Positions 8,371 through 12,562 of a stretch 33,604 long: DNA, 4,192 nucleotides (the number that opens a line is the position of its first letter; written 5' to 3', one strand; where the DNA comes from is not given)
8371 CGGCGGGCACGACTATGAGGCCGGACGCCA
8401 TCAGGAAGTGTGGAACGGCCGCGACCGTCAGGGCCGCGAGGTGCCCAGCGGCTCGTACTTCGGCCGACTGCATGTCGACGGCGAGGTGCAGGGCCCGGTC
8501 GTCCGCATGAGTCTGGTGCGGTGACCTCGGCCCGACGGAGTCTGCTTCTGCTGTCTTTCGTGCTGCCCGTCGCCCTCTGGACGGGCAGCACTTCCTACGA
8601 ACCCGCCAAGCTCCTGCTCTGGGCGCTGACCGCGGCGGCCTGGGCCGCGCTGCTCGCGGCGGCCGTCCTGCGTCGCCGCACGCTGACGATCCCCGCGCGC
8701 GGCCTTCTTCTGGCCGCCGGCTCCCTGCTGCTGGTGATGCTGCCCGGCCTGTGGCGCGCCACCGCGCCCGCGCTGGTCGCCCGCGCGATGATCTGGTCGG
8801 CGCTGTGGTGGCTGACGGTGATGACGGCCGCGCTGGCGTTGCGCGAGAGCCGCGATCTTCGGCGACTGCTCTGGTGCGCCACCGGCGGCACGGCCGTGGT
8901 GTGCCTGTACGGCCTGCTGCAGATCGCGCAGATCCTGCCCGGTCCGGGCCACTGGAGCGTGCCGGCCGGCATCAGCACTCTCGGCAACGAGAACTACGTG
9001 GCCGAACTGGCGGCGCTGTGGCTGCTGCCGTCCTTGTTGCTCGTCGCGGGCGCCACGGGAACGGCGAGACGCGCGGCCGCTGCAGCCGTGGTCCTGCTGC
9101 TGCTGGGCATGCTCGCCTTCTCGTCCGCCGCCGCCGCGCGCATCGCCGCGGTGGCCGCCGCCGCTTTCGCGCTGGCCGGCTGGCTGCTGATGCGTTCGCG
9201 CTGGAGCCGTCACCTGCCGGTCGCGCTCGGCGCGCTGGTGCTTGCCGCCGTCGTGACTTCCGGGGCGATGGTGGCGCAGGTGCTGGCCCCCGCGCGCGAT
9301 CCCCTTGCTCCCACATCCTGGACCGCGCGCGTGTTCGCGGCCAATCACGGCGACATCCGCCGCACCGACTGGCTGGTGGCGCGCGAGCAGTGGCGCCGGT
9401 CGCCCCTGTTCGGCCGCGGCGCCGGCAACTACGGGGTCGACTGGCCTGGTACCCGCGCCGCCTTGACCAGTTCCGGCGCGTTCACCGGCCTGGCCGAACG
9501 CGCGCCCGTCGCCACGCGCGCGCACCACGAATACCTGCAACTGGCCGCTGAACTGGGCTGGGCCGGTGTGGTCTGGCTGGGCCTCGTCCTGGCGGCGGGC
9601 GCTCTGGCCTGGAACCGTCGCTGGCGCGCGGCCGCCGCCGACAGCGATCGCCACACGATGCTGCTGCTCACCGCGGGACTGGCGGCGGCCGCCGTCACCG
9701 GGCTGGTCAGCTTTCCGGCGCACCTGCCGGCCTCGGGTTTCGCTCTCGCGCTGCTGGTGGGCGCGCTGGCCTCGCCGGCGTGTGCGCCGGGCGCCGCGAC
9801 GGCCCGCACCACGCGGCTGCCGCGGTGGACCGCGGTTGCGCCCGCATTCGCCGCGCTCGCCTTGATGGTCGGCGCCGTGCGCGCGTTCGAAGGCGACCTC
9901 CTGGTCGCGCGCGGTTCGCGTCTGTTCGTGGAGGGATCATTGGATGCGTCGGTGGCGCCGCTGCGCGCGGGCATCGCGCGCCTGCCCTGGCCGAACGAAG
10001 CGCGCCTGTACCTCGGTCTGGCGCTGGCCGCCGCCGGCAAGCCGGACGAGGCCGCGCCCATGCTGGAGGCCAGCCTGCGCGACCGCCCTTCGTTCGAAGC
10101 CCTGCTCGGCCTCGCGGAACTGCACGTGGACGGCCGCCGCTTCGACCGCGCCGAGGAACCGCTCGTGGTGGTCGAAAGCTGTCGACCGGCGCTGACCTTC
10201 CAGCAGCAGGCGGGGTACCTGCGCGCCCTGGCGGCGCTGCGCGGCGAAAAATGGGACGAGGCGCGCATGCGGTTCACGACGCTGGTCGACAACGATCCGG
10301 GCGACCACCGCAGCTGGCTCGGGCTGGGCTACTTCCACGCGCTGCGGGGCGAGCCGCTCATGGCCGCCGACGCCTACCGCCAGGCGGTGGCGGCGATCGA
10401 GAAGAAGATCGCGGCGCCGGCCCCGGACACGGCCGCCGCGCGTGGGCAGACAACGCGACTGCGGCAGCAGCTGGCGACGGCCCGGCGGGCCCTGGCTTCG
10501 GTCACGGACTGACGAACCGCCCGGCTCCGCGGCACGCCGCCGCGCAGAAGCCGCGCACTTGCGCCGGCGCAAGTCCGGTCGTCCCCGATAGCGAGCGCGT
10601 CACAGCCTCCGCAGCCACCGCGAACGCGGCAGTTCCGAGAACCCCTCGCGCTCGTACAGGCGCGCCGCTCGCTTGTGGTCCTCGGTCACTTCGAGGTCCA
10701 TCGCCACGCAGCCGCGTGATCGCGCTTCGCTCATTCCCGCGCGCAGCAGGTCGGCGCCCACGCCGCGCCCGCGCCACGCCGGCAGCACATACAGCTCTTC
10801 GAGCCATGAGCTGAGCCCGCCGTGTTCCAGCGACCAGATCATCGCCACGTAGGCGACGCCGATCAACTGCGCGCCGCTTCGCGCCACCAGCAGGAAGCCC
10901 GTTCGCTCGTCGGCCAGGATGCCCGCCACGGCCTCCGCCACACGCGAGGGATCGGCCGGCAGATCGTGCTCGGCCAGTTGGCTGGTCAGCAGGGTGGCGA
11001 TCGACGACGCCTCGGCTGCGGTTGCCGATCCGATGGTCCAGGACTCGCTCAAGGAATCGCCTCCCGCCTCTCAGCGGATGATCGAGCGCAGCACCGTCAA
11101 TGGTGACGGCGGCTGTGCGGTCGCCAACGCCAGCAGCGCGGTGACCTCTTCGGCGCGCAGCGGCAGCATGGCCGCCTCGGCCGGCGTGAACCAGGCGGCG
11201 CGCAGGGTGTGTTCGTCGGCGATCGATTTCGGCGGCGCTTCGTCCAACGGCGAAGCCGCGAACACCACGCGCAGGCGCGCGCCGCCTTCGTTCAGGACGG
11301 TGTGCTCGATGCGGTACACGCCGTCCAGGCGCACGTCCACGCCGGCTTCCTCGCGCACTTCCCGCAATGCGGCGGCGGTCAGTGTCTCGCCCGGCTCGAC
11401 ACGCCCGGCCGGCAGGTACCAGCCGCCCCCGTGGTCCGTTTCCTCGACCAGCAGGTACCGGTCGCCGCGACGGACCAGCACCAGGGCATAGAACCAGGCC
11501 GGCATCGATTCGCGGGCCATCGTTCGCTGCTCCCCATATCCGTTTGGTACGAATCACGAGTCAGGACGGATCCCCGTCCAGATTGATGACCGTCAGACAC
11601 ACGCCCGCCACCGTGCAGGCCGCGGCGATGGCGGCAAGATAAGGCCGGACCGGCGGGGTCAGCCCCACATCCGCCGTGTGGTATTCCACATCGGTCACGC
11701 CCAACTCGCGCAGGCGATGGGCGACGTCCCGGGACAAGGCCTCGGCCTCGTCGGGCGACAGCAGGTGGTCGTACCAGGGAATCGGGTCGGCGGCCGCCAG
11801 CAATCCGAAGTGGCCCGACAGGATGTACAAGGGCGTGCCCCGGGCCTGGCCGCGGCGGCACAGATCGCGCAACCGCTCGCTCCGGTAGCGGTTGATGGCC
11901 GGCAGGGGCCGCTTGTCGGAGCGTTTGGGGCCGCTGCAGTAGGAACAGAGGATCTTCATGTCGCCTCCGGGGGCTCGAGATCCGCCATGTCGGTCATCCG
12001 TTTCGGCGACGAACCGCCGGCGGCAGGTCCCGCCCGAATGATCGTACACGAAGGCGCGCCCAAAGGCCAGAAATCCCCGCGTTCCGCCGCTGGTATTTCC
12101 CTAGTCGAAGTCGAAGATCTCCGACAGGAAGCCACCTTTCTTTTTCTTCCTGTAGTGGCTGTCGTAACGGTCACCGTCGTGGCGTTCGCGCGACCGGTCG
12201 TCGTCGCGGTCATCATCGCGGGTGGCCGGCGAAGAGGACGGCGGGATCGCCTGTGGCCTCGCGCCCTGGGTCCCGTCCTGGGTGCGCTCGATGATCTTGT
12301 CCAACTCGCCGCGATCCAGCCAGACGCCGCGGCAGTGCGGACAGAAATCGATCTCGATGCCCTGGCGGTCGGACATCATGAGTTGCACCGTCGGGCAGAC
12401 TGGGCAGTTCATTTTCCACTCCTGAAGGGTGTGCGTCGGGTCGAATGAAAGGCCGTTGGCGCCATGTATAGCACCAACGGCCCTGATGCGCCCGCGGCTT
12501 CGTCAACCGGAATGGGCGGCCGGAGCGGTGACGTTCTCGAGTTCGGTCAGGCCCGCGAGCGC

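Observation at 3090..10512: Paralogous T9SS-type/FlgD-Ig C-terminal-domain secreted proteins translationally coupled to an O-antigen-ligase-TPR fusion: candidate surface-protein O-glycosylation or attachment cassette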

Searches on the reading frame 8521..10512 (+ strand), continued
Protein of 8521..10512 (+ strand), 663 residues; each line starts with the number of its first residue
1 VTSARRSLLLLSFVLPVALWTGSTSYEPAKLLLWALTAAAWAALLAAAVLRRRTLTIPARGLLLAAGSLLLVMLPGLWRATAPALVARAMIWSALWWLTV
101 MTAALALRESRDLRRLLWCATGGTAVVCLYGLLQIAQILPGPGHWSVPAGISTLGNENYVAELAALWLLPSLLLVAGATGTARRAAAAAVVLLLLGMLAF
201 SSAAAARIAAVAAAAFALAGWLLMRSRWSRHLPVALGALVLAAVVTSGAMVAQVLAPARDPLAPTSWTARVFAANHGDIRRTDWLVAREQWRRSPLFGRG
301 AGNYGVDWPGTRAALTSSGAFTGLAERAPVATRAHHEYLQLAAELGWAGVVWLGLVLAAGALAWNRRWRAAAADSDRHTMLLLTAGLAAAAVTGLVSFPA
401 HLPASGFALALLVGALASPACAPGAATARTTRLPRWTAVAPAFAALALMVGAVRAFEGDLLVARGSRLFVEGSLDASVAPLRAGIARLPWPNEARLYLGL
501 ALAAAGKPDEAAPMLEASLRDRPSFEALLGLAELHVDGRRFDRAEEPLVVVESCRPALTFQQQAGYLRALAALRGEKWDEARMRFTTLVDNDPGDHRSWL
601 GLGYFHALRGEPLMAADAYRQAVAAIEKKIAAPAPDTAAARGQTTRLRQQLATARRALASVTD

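Call 98: search_protein_families(library=pfam, proteins=[L109:470-1342:+, L109:1349-2248:+, L109:2232-3452:+, L109:3498-4685:+, L109:5687-6868:+, L109:6917-9007:+, L109:9226-11820:+, L109:11940-13013:+, L109:13010-13537:+, L109:13540-15387:+], max_evalue=0.0001)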
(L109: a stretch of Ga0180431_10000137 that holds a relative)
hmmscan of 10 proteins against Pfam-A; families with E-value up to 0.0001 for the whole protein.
L109:470-1342:+ (290 aa): 1 family
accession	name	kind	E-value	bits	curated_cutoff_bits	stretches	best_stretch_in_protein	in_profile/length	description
PF01734.28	Patatin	-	8.3e-35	121.2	27.7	1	8-168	1-190/191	Patatin-like phospholipase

L109:1349-2248:+ (299 aa): 1 family
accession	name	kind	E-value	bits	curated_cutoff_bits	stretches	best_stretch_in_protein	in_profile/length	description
PF00892.27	EamA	-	1.1e-34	120.1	28.2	2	154-288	2-134/135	EamA-like transporter family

L109:2232-3452:+ (406 aa): 4 families
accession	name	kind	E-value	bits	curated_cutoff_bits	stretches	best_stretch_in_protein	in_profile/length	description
PF05221.23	AdoHcyase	-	1.2e-51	176.1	25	2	134-404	179-288/299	S-adenosyl-L-homocysteine hydrolase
PF00670.27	AdoHcyase_NAD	-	1.8e-46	158.7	27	1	176-334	1-159/162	S-adenosyl-L-homocysteine hydrolase, NAD binding domain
PF02826.25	2-Hacid_dh_C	-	5.2e-08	32.9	25.1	1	192-301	30-142/178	D-isomer specific 2-hydroxyacid dehydrogenase, NAD binding domain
PF07991.19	KARI_N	-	1.9e-07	31.3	20.6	1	196-290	2-100/165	Acetohydroxy acid isomeroreductase, NADPH-binding domain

L109:3498-4685:+ (395 aa): 5 families
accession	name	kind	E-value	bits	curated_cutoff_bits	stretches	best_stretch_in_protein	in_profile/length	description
PF03572.23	Peptidase_S41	-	9.4e-49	165.6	24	1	201-361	2-165/165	Peptidase family S41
PF17820.7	PDZ_6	-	2.7e-10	40.3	27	1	123-170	8-53/54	PDZ domain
PF00595.29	PDZ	-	6.6e-10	39.7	23.2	1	102-169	10-80/81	PDZ domain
PF13180.12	PDZ_2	-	4.8e-08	33.6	27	1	104-173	3-71/80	PDZ domain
PF22694.1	CtpB_N-like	-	1.6e-07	32.1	27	1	38-86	36-82/85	Activating protease CtpB N-terminal domain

L109:5687-6868:+ (393 aa): 9 families
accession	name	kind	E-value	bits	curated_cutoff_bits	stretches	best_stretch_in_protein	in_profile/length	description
PF01494.25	FAD_binding_3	-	2.4e-16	60.3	22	1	3-310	2-339/349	FAD binding domain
PF01266.30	DAO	-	8.3e-13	49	27.9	2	4-49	1-48/353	FAD dependent oxidoreductase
PF12831.13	FAD_oxidored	-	1.8e-10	41.1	27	1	4-144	1-143/416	FAD dependent oxidoreductase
PF05834.18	Lycopene_cycl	-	1.9e-10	40.8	23.4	1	4-326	1-321/380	Lycopene cyclase protein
PF07992.20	Pyr_redox_2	-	8.1e-09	35.7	26.1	0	4-38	144-178/291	Pyridine nucleotide-disulphide oxidoreductase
PF00070.33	Pyr_redox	-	2e-07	31.9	22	0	5-38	2-35/82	Pyridine nucleotide-disulphide oxidoreductase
PF22578.2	GGR_cat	-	2.9e-07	30.7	27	1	173-241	11-86/88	Geranylgeranyl reductase catalytic domain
PF13450.12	NAD_binding_8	-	1.7e-05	25.4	21.9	1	7-37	1-31/68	NAD(P)-binding Rossmann-like domain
PF03486.20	HI0933_like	-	2.4e-05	24.3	50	0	4-36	2-34/244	HI0933-like protein Rossmann domain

L109:6917-9007:+ (696 aa): 5 families
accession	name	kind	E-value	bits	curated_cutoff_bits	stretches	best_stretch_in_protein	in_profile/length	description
PF04932.20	Wzy_C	-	3.8e-13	49.9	31.7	1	215-378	5-148/149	O-Antigen ligase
PF07719.23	TPR_2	-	1.9e-07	31.1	27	0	624-651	3-30/34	Tetratricopeptide repeat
PF14559.12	TPR_19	-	4.1e-06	27.4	25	0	598-636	1-39/68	Tetratricopeptide repeat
PF13181.12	TPR_8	-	3.8e-05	23.9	25.7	0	485-515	2-32/34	Tetratricopeptide repeat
PF00515.34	TPR_1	-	7.5e-05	22.8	27.8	0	624-651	3-30/34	Tetratricopeptide repeat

L109:9226-11820:+ (864 aa): 7 families
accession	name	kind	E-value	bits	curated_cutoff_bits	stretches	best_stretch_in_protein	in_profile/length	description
PF07517.20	SecA_DEAD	-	7.1e-116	387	24.6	1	13-387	4-290/290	SecA DEAD-like domain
PF21090.3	P-loop_SecA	-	3.6e-74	249.2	27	2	404-502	3-101/205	SecA P-loop domain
PF07516.18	SecA_SW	-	1.2e-47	163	26.7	1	573-790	1-198/200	SecA Wing and Scaffold domain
PF01043.26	SecA_PP_bind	-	1.3e-39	135.6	23.5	1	237-343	4-110/110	SecA preprotein cross-linking domain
PF02810.21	SEC-C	-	4.2e-10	39.7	20.4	1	843-861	1-19/19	SEC-C motif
PF00270.35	DEAD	-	1.6e-05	25.1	26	1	101-220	16-132/167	DEAD/DEAH box helicase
PF00271.37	Helicase_C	-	6.4e-05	23.6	23.5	0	420-535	3-110/110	Helicase conserved C-terminal domain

L109:11940-13013:+ (357 aa): 1 family
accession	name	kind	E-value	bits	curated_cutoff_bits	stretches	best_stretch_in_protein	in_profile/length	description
PF01628.27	HrcA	-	2.1e-26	93.7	22.2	1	111-328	1-213/215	HrcA protein C terminal domain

L109:13010-13537:+ (175 aa): 1 family
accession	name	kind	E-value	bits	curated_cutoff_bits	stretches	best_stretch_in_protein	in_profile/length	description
PF01025.24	GrpE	-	1.8e-41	142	25.8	1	16-168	12-165/165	GrpE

L109:13540-15387:+ (615 aa): 2 families
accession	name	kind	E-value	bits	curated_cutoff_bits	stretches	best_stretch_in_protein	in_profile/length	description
PF00012.26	HSP70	-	1.5e-239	796.7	20.6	1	5-580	1-598/599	Hsp70 protein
PF06723.19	MreB_Mbl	-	2.7e-21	76.2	27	1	5-352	3-316/327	MreB/Mbl protein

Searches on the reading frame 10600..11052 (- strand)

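Call 7: search_protein_families(library=pfam, proteins=[window:10600-11052:-], max_evalue=0.001)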
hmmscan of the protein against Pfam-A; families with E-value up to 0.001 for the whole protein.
window:10600-11052:- (150 aa): 5 families
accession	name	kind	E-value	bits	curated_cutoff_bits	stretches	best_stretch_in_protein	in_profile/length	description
PF00583.31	Acetyltransf_1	-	1.1e-16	61.5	20.7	1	43-138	25-116/116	Acetyltransferase (GNAT) family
PF13508.13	Acetyltransf_7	-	1.9e-13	51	27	1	53-140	4-84/84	Acetyltransferase (GNAT) domain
PF13673.13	Acetyltransf_10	-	4.5e-08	33.6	23.6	1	49-141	28-110/128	Acetyltransferase (GNAT) domain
PF08445.16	FR47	-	2.7e-05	24.5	22.1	1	82-147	22-86/86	FR47-like protein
PF13480.13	Acetyltransf_6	-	9.1e-05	23.1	22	1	11-122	27-136/143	Acetyltransferase (GNAT) domain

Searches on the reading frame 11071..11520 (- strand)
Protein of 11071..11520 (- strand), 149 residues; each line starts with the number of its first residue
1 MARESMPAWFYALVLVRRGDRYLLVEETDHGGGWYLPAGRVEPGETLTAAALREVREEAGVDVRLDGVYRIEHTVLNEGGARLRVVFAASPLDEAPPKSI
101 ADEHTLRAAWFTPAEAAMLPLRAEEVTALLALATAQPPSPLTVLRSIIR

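Call 7: search_protein_families(library=pfam, proteins=[window:11071-11520:-], max_evalue=0.001)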
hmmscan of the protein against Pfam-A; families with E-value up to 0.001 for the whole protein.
window:11071-11520:- (149 aa): 2 families
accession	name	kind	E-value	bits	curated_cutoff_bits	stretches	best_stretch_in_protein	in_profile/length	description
PF00293.34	NUDIX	-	4.9e-20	72.3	21.1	1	13-124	7-128/134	NUDIX domain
PF14815.12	NUDIX_4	-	0.0002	21.6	35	1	13-121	3-103/113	NUDIX domain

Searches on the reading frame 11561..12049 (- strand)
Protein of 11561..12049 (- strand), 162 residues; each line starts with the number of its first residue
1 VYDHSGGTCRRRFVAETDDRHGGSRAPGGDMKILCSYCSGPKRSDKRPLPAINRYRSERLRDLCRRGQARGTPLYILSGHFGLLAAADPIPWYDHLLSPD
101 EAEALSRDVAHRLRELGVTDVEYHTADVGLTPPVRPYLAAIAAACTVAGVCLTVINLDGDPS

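Call 7: search_protein_families(library=pfam, proteins=[window:11561-12049:-], max_evalue=0.001)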
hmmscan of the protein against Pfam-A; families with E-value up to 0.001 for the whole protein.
window:11561-12049:- (162 aa): 1 family
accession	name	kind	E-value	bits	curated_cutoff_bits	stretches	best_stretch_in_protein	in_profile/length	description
PF21818.3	DUF6884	-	9.7e-05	23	30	1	38-114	6-83/135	Family of unknown function (DUF6884)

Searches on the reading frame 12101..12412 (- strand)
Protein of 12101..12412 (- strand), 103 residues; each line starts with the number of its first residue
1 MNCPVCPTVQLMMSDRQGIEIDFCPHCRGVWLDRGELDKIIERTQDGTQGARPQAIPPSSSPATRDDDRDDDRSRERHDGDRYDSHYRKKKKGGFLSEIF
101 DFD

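Call 7: search_protein_families(library=pfam, proteins=[window:12101-12412:-], max_evalue=0.001)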
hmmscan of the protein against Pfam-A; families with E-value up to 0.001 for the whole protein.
window:12101-12412:- (103 aa): 1 family
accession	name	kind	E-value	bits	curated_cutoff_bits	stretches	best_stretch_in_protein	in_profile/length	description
PF13453.11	Zn_ribbon_TFIIB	-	8.4e-18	63.9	22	1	2-43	1-41/41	Transcription factor zinc-finger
